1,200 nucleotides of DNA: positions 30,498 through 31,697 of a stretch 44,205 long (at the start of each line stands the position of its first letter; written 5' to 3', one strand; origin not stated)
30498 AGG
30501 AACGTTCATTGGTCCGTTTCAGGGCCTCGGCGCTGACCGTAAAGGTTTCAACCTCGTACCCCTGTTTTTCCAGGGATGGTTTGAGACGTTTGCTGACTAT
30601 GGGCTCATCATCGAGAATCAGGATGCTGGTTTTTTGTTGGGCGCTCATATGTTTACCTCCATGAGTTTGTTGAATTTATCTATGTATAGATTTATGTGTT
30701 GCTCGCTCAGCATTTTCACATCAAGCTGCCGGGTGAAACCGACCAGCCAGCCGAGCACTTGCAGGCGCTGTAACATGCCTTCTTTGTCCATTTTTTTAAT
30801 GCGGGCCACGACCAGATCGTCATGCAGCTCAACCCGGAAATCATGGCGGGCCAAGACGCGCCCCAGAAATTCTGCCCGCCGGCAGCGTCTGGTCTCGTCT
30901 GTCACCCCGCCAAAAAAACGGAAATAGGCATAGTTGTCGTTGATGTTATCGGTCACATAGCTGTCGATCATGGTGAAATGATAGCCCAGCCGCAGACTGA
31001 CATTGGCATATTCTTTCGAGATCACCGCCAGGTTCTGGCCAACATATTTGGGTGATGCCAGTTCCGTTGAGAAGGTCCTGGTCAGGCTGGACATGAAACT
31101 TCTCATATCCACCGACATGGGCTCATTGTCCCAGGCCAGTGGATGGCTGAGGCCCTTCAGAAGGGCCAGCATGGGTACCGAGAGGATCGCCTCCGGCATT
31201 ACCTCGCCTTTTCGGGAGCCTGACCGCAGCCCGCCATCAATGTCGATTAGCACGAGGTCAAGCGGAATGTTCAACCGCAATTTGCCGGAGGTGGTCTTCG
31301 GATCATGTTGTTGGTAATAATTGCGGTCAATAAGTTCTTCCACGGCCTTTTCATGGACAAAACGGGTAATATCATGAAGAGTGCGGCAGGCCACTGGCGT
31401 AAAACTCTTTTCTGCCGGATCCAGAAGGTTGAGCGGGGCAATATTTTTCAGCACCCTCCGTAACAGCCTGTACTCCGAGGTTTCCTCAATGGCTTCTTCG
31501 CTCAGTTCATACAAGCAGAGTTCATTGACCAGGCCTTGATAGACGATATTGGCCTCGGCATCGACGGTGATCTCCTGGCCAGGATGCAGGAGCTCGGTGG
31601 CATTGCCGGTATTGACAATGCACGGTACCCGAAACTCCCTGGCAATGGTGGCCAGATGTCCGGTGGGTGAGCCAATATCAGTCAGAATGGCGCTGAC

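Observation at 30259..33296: PpsA-like ATP-grasp/swivel-His protein lacking the PEP/pyruvate TIM barrel, translationally coupled to an orphan receiver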

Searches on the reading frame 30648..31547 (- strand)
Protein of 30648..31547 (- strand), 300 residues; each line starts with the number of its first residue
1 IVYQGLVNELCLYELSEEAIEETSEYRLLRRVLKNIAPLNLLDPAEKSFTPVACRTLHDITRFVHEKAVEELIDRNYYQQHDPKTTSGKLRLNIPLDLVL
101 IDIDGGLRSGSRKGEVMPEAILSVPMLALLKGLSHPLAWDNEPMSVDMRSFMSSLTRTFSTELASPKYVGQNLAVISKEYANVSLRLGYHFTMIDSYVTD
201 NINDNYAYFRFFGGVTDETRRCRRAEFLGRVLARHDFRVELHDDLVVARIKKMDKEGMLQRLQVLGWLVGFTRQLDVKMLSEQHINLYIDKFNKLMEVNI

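Call 14: search_solved_structures(query=A2, max_evalue=10, show_alignments=2)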
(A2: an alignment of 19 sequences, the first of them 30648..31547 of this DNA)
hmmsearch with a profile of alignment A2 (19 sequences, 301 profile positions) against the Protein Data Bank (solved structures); distinct sequences matched with E-value up to 10: 2.
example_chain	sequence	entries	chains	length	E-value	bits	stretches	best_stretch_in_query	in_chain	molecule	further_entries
4r5d_A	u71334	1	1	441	0.18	14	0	9-57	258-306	Leucine rich repeat protein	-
3mlg_A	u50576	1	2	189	0.46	12.7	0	242-278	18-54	2X chimera of Helicobacter pylori protein HP0242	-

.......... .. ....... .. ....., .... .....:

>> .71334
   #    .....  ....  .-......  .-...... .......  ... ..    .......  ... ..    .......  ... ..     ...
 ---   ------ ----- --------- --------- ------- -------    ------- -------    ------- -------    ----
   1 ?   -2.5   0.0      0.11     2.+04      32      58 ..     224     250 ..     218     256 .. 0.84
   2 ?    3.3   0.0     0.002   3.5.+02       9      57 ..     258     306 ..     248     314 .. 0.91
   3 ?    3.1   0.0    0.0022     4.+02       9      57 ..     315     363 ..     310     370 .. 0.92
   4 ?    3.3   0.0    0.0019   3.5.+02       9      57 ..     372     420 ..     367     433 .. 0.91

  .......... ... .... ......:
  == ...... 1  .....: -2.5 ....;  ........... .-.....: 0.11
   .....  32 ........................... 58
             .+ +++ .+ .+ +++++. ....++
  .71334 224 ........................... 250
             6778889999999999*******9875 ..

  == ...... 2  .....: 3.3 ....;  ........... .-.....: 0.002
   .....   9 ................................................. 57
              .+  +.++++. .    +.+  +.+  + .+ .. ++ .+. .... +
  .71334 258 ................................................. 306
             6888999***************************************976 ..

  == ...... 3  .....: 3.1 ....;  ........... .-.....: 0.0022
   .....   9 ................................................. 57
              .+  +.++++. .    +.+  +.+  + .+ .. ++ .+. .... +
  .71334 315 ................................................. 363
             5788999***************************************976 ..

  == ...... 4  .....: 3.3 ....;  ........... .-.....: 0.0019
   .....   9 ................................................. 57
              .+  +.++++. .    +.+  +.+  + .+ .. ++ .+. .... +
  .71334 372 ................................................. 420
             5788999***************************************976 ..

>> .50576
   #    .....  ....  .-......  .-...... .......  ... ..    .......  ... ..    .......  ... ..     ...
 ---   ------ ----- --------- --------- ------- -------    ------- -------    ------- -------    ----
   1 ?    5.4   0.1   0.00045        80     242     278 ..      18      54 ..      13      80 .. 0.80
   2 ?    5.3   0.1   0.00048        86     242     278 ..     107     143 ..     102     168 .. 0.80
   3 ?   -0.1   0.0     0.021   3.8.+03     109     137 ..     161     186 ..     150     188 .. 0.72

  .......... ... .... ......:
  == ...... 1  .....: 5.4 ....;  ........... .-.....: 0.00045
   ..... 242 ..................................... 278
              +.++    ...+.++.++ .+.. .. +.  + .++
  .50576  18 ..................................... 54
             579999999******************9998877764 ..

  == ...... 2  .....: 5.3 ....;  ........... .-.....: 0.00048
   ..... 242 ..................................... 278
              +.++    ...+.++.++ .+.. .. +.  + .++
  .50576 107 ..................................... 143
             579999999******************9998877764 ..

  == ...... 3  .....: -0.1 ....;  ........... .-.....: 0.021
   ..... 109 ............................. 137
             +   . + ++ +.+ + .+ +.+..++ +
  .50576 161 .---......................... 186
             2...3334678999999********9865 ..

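Call 15: search_protein_families(library=pfam, proteins=[window:30648-31547:-], max_evalue=10)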
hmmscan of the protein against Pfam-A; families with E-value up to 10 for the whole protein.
window:30648-31547:- (300 aa): 2 families
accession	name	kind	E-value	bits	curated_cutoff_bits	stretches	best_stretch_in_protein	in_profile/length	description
PF08206.17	OB_RNB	-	0.027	14.6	24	1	234-257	26-49/58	Ribonuclease B OB domain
PF12395.13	DUF3658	-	0.059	13.8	23.3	1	192-260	44-95/107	Protein of unknown function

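Call 16: find_related_loci(query=A2, collection=genome_contigs, flank=8000)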
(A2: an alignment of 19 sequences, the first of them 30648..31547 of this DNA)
Query A2 (300 aa) in genome_contigs; peptide patterns used: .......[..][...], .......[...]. (x = any residue, [..] = any of these).
325 stretches matched a pattern; 320 encode a relative of the query (tblastn E <= 1e-3); the best 80 are kept; 80 distinct loci.
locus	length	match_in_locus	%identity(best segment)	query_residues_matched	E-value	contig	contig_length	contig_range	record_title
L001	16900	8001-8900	90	1-300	0e+0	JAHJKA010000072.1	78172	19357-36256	MAG: Proteobacteria bacterium isolate Modern_marine_rock_biofilm.mb.62 Modern_marine_rock.mb.62_k141_666834, whole genom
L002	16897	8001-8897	81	1-299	5e-164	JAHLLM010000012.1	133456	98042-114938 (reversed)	MAG: Desulfobulbaceae bacterium isolate MAG127 NODE_505_length_133456_cov_188.036499, whole genome shotgun sequence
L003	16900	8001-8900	79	1-300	3e-159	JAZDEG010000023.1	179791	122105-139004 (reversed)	MAG: Pseudomonadota bacterium isolate MEGAHIT-group-0.128 k141_524950, whole genome shotgun sequence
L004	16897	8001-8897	69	1-299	1e-141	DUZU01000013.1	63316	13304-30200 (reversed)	MAG TPA_asm: Deltaproteobacteria bacterium isolate MAG_22204_dsfv_001 Ga0224496_10000098, whole genome shotgun sequence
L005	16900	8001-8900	69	1-299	4e-140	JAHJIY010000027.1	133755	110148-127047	MAG: Proteobacteria bacterium isolate Modern_marine_rock_biofilm.mb.12 Modern_marine_rock.mb.12_k141_189470, whole genom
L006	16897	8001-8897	69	1-299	2e-136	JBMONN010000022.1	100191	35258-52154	MAG: Thermodesulfobacteriota bacterium isolate Betzabe_MAG077 MAG077_22, whole genome shotgun sequence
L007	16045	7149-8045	69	1-299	2e-136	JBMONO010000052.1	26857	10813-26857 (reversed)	MAG: Thermodesulfobacteriota bacterium isolate Betzabe_MAG078 MAG078_52, whole genome shotgun sequence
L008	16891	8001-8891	64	1-297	6e-134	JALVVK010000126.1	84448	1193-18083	MAG: Deltaproteobacteria bacterium isolate M10_metabat1_scaf2bin.021 M10_NODE_76_length_84448_cov_8.658946, whole genome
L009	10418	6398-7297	62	1-300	3e-131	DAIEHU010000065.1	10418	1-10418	MAG TPA_asm: Desulfobacteraceae bacterium isolate clean1013 NODE_65_length_10418_cov_2.495793, whole genome shotgun sequ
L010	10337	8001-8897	63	1-299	3e-130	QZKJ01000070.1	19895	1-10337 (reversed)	MAG: Desulfurivibrio sp. isolate SURF_16 Ga0104751_1004052, whole genome shotgun sequence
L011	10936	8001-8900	62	1-300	6e-130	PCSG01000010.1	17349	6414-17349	MAG: Desulfobacterales bacterium CG23_combo_of_CG06-09_8_20_14_all_51_8 CG23_scaffold_1477_c, whole genome shotgun seque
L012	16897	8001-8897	66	1-297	4e-129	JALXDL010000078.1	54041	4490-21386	MAG: Desulfobulbaceae bacterium isolate T2_metabat2_scaf2bin.285 T2_NODE_333_length_54041_cov_2.752050, whole genome sho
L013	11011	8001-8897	64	2-297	6e-129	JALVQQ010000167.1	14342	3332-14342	MAG: Deltaproteobacteria bacterium isolate A3_metabat2_scaf2bin.059 A3_NODE_2769_length_14342_cov_2.211607, whole genome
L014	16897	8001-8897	64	2-297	7e-128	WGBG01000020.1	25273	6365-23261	MAG: Deltaproteobacteria bacterium isolate S144_17 k151_143628, whole genome shotgun sequence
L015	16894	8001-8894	64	1-296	1e-127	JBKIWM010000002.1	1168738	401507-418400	Thermodesulfobacteriota bacterium B35 contig_2, whole genome shotgun sequence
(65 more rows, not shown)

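Call 22: predict_structure(alignment_id=A2)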
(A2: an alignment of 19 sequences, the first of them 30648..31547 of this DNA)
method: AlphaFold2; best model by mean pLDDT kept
length: 300 residues; sequences in the alignment: 19
mean_pLDDT: 67.2   pTM: 0.65
mean pLDDT of the five models: 67.2, 63.7, 62.9, 62.0, 61.2
residues with pLDDT >= 90: 62; 70-90: 92; 50-70: 37; < 50: 109
segments of 3 or more residues with pLDDT < 50: 1-66, 68-84, 148-169
pLDDT, mean of each block of 10 residues (from residue 1): 34 36 43 42 40 40 48 44 53 69 77 75 93 81 51 38 41 79 76 89 89 78 91 95 90 95 92 76 88 72
secondary structure, 60 per line:
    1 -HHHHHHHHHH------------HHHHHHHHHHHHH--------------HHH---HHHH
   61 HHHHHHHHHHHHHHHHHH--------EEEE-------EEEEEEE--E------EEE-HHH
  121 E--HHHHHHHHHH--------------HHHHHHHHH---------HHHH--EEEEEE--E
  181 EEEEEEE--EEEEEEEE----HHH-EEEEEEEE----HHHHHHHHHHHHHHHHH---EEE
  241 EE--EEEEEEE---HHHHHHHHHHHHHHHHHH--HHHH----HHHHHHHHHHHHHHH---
elements in order: H2-11 H24-36 H57-78 E87-90 E98-104 E114-116 H124-133 H148-156 H166-169 E172-177 E180-187 E190-197 E206-213 H218-234 E238-242 E245-251 H255-272 H275-278 H283-297

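Call 25: fold_search(model_id=the predicted structure, library=pdb)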
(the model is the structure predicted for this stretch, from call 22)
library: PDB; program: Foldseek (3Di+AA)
matches with E <= 10: 583; with E <= 0.001: 0
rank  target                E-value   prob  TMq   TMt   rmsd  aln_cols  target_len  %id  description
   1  2zvf_F                1.4e-02  0.23  0.13  0.19  17.3       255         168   11  Crystal structure of Archaeoglobus fulgidus alanyl-tRNA synthetase C-terminal dimerization domain (released 2009-06-30)
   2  2plg_A                3.0e-02  0.77  0.23  0.38  15.1       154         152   11  Crystal structure of T110839 protein from Synechococcus elongatus (released 2007-05-01)
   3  5t5s                  4.3e-02  0.72  0.20  0.27  12.4       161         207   14  A fragment of a human tRNA synthetase (released 2016-11-30)
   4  7bih_B                6.0e-02  0.33  0.15  0.11  13.7       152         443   15  Crystal structure of RecJ-Cdc45 from Methanothermobacter Thermoautotrophicus in the closed state. (released 2022-07-27)
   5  7bih_A                7.1e-02  0.30  0.15  0.11  13.9       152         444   14  Crystal structure of RecJ-Cdc45 from Methanothermobacter Thermoautotrophicus in the closed state. (released 2022-07-27)
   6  3khx_A                7.1e-02  0.16  0.20  0.16  27.3       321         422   10  Crystal structure of Staphylococcus aureus metallopeptidase (Sapep/DapE) in the apo-form (released 2010-07-07)
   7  5x4i                  8.0e-02  0.28  0.20  0.15  11.9       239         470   10  Pyrococcus furiosus RecJ (D83A, Mn-soaking) (released 2018-02-14)
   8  7bhi_B                8.5e-02  0.35  0.19  0.15  12.0       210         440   12  Crystal structure of RecJ-Cdc45 from Methanothermobacter Thermoautotrophicus (released 2022-07-20)
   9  7bjq_A                9.0e-02  0.35  0.19  0.14  13.8       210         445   11  Crystal structure of RecJCdc45 from Methanothermobacter thermoautotroficus in complex with ssDNA (released 2022-07-27)
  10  6cc2                  9.5e-02  0.44  0.22  0.15  11.8       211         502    4  Crystal Structure of CDC45 from Entamoeba histolytica (released 2018-06-27)
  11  7bhi_A                9.5e-02  0.30  0.19  0.15  12.1       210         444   13  Crystal structure of RecJ-Cdc45 from Methanothermobacter Thermoautotrophicus (released 2022-07-20)
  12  7ykv_B                9.5e-02  0.28  0.18  0.14  13.3       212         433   10  The structure of archaeal nuclease RecJ2 from Methanocaldococcus jannaschii (released 2023-07-26)
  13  5x4j                  1.1e-01  0.30  0.19  0.14  10.9       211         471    8  The crystal structure of Pyrococcus furiosus RecJ (Zn-soaking) (released 2018-02-14)
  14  2zvf_A                1.1e-01  0.09  0.12  0.18  17.8       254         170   11  Crystal structure of Archaeoglobus fulgidus alanyl-tRNA synthetase C-terminal dimerization domain (released 2009-06-30)
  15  5x4h                  1.3e-01  0.28  0.19  0.13  10.9       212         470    9  The crystal structure of Pyrococcus furiosus RecJ (wild-type) (released 2018-02-14)
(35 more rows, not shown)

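Call 32: search_protein_representatives(alignment_id=A2)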
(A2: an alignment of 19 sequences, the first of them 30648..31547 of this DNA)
Query: 19 sequences, 301 profile positions. Proteins with E-value up to 0.001 (for the whole library): 1347; up to 1e-10: 1042; up to 1e-30: 674. The best 150 are listed.
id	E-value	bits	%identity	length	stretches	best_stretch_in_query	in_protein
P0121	1.4e-127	441.4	-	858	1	1-298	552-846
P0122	2.7e-127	440.4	-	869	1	1-299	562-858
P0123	3.1e-122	423.8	-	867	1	2-299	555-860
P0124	1.1e-118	412.1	-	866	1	1-299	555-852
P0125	1.8e-118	411.4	-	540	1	2-296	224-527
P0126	1.4e-114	398.6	-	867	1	1-294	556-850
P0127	2.5e-113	394.5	-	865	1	2-299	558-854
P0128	4.5e-108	377.3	-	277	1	1-247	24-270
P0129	4.1e-107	374.1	-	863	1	1-299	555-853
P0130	5.8e-107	373.6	-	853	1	1-293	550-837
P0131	1.3e-106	372.4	-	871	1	1-298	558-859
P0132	5.0e-105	367.3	-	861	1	1-297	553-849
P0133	3.9e-104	364.3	-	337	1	1-293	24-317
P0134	1.7e-101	355.7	-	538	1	2-297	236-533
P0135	3.2e-101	354.8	-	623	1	1-293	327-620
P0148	9.6e-91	320.4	-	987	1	1-290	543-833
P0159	3.9e-86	305.2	-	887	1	2-299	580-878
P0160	6.9e-86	304.4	-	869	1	1-292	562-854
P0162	5.5e-85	301.4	-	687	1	1-292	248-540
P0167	2.1e-83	296.2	-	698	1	2-292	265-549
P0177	3.1e-80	285.9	-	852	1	23-292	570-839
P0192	1.2e-74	267.5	-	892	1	3-292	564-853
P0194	2.5e-74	266.5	-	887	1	2-292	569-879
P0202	2.3e-72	260.0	-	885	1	2-292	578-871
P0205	3.7e-72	259.3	-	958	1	2-295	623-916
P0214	2.6e-69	250.0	-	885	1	20-292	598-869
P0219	1.1e-68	247.9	-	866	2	2-292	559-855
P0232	2.6e-66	240.1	-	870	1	1-293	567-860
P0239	2.5e-65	236.9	-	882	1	19-293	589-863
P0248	1.3e-63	231.3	-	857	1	1-293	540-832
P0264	1.4e-61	224.6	-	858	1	2-293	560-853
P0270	7.2e-61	222.3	-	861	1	2-292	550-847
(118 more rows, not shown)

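Call 46: predict_structure(alignment_id=A3)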
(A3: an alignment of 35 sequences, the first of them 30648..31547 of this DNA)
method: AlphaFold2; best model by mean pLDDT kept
length: 300 residues; sequences in the alignment: 35
mean_pLDDT: 80.7   pTM: 0.72
mean pLDDT of the five models: 80.7, 79.1, 78.1, 77.5, 75.9
residues with pLDDT >= 90: 121; 70-90: 112; 50-70: 49; < 50: 18
segments of 3 or more residues with pLDDT < 50: 1-6, 157-167
pLDDT, mean of each block of 10 residues (from residue 1): 47 57 79 73 76 81 80 67 72 88 88 82 97 88 65 52 45 93 87 95 95 84 94 96 93 97 95 82 90 86
secondary structure, 60 per line:
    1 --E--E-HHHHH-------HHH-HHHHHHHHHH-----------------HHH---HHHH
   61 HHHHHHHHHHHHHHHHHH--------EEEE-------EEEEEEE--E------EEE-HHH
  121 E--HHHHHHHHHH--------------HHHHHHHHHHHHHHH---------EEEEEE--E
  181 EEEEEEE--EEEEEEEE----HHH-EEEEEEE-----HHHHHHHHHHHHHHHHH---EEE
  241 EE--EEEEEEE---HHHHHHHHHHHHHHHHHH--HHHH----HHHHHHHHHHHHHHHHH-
elements in order: H8-12 H24-33 H57-78 E87-90 E98-104 E114-116 H124-133 H148-162 E172-177 E180-187 E190-197 E206-212 H218-234 E238-242 E245-251 H255-272 H275-278 H283-299

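Call 48: fold_search(model_id=the predicted structure, library=pdb)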
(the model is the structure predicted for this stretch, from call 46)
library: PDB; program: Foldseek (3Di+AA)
matches with E <= 10: 582; with E <= 0.001: 0
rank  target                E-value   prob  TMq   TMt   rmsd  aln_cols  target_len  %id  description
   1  5t5s                  2.7e-02  0.51  0.17  0.23  13.2       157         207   11  A fragment of a human tRNA synthetase (released 2016-11-30)
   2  6now_A                4.0e-02  0.21  0.13  0.17  16.8       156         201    9  Human Mitochondrial Alanyl-tRNA Synthetase C-Ala domain (released 2020-01-22)
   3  5jlt_A                4.8e-02  0.82  0.20  0.45  16.7       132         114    5  The crystal structure of the bacteriophage T4 MotA C-terminal domain in complex with dsDNA reveals a novel protein-DNA (released 2017-05-03)
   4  2plg_A                5.7e-02  0.63  0.21  0.35  16.3       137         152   15  Crystal structure of T110839 protein from Synechococcus elongatus (released 2007-05-01)
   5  6nly_C                6.8e-02  0.16  0.14  0.20  16.2       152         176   10  Fragment of human mitochondrial Alanyl-tRNA Synthetase C-Ala domain (released 2020-01-15)
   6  7bih_A                6.8e-02  0.15  0.12  0.09  17.5       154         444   16  Crystal structure of RecJ-Cdc45 from Methanothermobacter Thermoautotrophicus in the closed state. (released 2022-07-27)
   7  6now_B                7.6e-02  0.16  0.13  0.18  16.8       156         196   10  Human Mitochondrial Alanyl-tRNA Synthetase C-Ala domain (released 2020-01-22)
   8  6nly_D                8.1e-02  0.15  0.13  0.19  16.4       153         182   11  Fragment of human mitochondrial Alanyl-tRNA Synthetase C-Ala domain (released 2020-01-15)
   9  8hcn_D                9.6e-02  0.41  0.16  0.17  10.5       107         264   15  CryoEM Structure of Klebsiella pneumoniae UreD/urease complex (released 2023-05-03)
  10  6nlq_B                1.2e-01  0.14  0.12  0.24  16.7       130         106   10  Human Mitochondrial Alanyl-tRNA Synthetase C-terminal domain (released 2020-01-15)
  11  6nly_B                1.2e-01  0.12  0.13  0.18  16.7       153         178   10  Fragment of human mitochondrial Alanyl-tRNA Synthetase C-Ala domain (released 2020-01-15)
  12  9fhn_A                1.5e-01  0.72  0.18  0.16   4.0        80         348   12  Crystal structure of the arginine kinase Der p 20.0101 (released 2025-06-11)
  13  7bih_B                1.6e-01  0.13  0.13  0.10  15.0       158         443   16  Crystal structure of RecJ-Cdc45 from Methanothermobacter Thermoautotrophicus in the closed state. (released 2022-07-27)
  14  4fpw_A                1.6e-01  0.09  0.11  0.16  13.1       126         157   11  Crystal Structure of CalU16 from Micromonospora echinospora. Northeast Structural Genomics Consortium Target MiR12. (released 2012-12-12)
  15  7bhi_A                1.7e-01  0.18  0.13  0.09  11.3       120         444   16  Crystal structure of RecJ-Cdc45 from Methanothermobacter Thermoautotrophicus (released 2022-07-20)
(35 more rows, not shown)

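Call 49: list_cluster_members(proteins=[P0148, P0160, P0177, P0192, P0205, P0219, P0232, P0248, P0264, P0270])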
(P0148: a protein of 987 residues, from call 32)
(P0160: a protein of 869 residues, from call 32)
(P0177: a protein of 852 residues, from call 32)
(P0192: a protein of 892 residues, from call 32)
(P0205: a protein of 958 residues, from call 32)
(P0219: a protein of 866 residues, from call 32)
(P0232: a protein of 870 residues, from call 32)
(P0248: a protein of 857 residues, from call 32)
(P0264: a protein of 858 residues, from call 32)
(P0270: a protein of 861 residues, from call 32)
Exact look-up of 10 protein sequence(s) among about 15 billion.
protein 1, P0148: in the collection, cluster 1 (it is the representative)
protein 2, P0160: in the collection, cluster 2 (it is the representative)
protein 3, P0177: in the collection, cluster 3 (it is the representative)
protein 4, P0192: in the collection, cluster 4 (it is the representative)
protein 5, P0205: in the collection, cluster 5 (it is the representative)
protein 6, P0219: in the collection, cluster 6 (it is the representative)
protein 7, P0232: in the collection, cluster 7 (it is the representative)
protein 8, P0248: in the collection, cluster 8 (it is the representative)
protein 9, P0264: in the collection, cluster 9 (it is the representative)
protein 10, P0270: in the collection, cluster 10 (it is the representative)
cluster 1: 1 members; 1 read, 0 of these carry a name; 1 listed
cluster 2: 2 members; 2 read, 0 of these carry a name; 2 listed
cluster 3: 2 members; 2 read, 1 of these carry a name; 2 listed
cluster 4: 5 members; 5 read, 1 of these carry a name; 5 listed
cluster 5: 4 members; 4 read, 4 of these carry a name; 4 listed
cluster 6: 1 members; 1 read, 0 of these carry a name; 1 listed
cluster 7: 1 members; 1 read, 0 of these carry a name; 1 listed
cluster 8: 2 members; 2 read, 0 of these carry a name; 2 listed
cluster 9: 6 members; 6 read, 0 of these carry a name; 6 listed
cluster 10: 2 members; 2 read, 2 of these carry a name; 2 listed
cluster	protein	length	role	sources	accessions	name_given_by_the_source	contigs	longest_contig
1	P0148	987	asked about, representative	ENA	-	-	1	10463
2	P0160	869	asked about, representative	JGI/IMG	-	-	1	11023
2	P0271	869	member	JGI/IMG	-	-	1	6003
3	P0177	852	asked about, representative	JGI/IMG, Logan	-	-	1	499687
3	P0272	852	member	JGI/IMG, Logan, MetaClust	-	\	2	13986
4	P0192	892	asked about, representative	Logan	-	-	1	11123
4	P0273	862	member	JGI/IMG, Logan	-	phosphohistidine swiveling domain-containing protein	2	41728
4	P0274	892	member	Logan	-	-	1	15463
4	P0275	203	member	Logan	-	-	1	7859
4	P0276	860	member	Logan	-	-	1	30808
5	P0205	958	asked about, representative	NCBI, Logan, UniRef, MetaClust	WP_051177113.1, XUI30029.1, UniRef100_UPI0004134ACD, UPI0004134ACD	PEP-utilizing enzyme [Halodesulfovibrio aestuarii] | PEP-utilizing enzyme n=1 Tax=Halodesulfovibrio aestuarii TaxID=126333 RepID=UPI0004134ACD | status=active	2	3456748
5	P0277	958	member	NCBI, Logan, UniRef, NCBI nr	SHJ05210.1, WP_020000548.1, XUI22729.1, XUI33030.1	PEP-utilizing enzyme [Halodesulfovibrio aestuarii] | PEP-utilising enzyme, mobile domain n=1 Tax=Halodesulfovibrio aestuarii TaxID=126333 ...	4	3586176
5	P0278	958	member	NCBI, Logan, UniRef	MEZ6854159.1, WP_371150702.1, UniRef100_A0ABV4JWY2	PEP-utilizing enzyme [Halodesulfovibrio aestuarii] | PEP-utilizing enzyme n=1 Tax=Halodesulfovibrio aestuarii TaxID=126333 ...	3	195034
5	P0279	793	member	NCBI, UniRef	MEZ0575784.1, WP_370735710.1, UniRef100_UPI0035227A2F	PEP-utilizing enzyme, partial [Halodesulfovibrio aestuarii] | PEP-utilizing enzyme n=1 Tax=Halodesulfovibrio aestuarii TaxID=126333 RepID=UPI0035227A2F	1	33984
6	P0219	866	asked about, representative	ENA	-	-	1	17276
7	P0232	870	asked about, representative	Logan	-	-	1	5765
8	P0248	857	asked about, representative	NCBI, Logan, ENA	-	-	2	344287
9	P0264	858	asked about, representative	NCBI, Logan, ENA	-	-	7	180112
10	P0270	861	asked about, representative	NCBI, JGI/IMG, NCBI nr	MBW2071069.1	MAG: hypothetical protein JRI89_07405 [Deltaproteobacteria bacterium] | hypothetical protein [Deltaproteobacteria bacterium]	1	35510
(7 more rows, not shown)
